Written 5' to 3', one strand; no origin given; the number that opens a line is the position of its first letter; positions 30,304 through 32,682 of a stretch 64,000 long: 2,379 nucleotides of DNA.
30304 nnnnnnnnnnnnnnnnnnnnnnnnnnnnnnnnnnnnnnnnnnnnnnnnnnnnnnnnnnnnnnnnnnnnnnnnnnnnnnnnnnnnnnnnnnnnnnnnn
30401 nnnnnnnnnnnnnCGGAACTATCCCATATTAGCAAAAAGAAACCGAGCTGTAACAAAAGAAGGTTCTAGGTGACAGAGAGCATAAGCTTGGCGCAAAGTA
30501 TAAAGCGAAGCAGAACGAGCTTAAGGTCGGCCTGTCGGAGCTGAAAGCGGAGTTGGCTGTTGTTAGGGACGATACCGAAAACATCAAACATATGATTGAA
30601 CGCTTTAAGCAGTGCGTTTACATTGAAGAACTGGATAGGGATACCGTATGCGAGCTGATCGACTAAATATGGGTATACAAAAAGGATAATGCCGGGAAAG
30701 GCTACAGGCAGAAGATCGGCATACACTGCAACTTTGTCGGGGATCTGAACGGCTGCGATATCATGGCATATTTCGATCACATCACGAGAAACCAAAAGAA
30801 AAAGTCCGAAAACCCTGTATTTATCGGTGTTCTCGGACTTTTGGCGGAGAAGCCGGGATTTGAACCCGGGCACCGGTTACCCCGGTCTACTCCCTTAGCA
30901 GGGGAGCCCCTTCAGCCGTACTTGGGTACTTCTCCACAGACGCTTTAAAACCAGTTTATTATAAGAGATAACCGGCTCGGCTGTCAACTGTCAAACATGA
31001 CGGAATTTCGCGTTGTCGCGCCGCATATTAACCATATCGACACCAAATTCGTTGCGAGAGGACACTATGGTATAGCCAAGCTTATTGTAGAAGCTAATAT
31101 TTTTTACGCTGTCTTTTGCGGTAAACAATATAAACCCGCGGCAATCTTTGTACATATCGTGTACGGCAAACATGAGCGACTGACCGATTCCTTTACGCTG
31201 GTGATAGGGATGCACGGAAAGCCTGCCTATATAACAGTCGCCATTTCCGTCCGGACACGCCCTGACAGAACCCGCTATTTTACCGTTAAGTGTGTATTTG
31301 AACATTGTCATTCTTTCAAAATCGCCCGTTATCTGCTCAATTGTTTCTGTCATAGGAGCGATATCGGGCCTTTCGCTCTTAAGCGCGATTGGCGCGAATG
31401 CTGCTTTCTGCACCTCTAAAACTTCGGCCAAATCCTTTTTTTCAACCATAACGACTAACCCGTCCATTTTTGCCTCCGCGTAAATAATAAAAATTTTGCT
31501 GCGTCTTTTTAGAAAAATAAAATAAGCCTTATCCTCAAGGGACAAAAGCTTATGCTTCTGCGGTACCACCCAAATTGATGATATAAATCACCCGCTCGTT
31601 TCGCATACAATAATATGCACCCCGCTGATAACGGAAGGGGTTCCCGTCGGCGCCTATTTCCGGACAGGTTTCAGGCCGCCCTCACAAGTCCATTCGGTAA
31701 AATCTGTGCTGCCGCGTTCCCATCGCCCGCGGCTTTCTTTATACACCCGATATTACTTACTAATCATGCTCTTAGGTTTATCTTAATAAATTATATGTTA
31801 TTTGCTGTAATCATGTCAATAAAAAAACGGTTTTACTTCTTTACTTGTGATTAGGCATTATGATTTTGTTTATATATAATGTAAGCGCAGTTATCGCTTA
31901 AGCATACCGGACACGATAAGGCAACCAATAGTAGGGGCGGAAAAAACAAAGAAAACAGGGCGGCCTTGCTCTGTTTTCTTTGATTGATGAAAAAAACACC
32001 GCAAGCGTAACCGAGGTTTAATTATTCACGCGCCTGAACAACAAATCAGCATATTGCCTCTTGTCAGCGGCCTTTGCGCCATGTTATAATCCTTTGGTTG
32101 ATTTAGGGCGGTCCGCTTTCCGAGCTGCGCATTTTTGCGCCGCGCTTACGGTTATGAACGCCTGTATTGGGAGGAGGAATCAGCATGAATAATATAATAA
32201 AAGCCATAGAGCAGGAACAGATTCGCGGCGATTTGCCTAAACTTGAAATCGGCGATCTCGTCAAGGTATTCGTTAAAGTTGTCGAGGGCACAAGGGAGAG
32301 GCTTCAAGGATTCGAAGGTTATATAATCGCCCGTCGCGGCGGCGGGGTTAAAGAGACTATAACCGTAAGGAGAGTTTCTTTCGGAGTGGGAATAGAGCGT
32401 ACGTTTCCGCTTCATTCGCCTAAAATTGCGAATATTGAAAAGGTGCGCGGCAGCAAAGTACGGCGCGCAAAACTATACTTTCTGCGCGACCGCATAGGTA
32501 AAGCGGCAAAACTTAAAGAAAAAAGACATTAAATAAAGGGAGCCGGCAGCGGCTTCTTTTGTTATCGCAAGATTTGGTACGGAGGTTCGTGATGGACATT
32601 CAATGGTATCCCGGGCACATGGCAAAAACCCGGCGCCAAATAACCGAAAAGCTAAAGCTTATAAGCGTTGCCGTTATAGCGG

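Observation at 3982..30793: A roughly 27-kb catabolic island framed by decayed mobile-element genes next to tRNA-Ser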

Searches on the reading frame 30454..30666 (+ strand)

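Call 11: search_protein_families(library=pfam, proteins=[window:30454-30666:+], max_evalue=1)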
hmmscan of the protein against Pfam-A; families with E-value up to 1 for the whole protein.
window:30454-30666:+ (70 aa): 3 families
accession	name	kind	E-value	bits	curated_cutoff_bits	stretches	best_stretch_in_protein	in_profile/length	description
PF14287.11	DUF4368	-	0.0011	19.5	25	1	34-70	2-38/67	Domain of unknown function (DUF4368)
PF10473.14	CENP-F_leu_zip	-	0.03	14.8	34.5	1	15-62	56-101/140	Leucine-rich repeats of kinetochore protein Cenp-F/LEK1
PF07889.17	DUF1664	-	0.09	13.3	34.6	1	17-55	72-110/124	Protein of unknown function (DUF1664)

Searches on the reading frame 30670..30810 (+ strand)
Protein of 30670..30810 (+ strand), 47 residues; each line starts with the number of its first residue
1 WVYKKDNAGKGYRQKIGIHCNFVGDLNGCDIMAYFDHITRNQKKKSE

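Call 11: search_protein_families(library=pfam, proteins=[window:30670-30810:+], max_evalue=1)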
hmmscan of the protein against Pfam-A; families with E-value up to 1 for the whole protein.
window:30670-30810:+ (47 aa): 1 family
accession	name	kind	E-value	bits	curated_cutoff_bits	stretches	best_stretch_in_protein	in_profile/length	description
PF14287.11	DUF4368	-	0.15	12.7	25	1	2-26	42-66/67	Domain of unknown function (DUF4368)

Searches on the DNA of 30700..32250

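Call 90: search_rna_families(source=window, start=30700, end=32250, threshold=evalue, max_evalue=0.01)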
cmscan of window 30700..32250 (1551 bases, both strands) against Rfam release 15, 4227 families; matches with E-value up to 0.01: 2.
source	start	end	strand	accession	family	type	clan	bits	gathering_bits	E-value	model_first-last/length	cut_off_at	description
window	31535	31782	-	RF00230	T-box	Cis-reg; leader;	-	92.8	93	1.3e-20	1-219/219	no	T-box leader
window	30845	30935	-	RF00005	tRNA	Gene; tRNA;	CL00001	53.3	29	3e-10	1-71/71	no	tRNA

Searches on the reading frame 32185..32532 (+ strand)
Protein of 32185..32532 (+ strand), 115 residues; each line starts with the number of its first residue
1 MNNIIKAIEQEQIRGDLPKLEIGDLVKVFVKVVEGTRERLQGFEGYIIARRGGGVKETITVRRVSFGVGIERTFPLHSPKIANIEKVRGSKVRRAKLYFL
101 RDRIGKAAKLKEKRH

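Call 59: find_encoding_contigs(protein=window:32185-32532:+, flank=10000, max_places=10)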
Protein window:32185-32532:+ (115 aa): 4 contigs read that carry it; 3 places shown.
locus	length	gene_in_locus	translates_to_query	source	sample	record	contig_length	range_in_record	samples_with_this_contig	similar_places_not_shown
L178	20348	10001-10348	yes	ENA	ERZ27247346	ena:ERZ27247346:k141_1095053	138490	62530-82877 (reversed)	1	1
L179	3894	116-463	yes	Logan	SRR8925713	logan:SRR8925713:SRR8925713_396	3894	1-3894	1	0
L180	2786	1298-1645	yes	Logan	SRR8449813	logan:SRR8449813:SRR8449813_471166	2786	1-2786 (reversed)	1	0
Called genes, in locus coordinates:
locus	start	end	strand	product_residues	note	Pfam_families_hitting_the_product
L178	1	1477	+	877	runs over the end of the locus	PF01180:DHO_dh, PF01207:Dus (weak), PF14691:Fer4_20, PF13738:Pyr_redox_3 (faint), PF00890:FAD_binding_2 (weak), PF01266:DAO (weak), PF07992:Pyr_redox_2, PF13450:NAD_binding_8, +4 more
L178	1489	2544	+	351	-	PF02615:Ldh_2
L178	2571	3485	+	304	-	PF03547:Mem_trans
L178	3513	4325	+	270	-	PF00106:adh_short, PF08659:KR, PF13561:adh_short_C2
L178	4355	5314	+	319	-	PF01081:Aldolase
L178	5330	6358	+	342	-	PF00294:PfkB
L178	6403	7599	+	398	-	PF07690:MFS_1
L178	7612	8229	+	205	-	PF00857:Isochorismatase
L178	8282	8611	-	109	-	-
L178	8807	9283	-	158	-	PF00583:Acetyltransf_1, PF13673:Acetyltransf_10, PF13508:Acetyltransf_7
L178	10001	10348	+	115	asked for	PF01245:Ribosomal_L19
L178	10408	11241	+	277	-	PF03193:RsgA_GTPase (faint), PF01926:MMR_HSR1, PF02421:FeoB_N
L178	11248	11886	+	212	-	PF01351:RNase_HII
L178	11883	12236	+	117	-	PF02021:UPF0102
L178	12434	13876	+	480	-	PF03155:Alg6_Alg8, PF09594:GT87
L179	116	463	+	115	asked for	PF01245:Ribosomal_L19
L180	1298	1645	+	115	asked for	PF01245:Ribosomal_L19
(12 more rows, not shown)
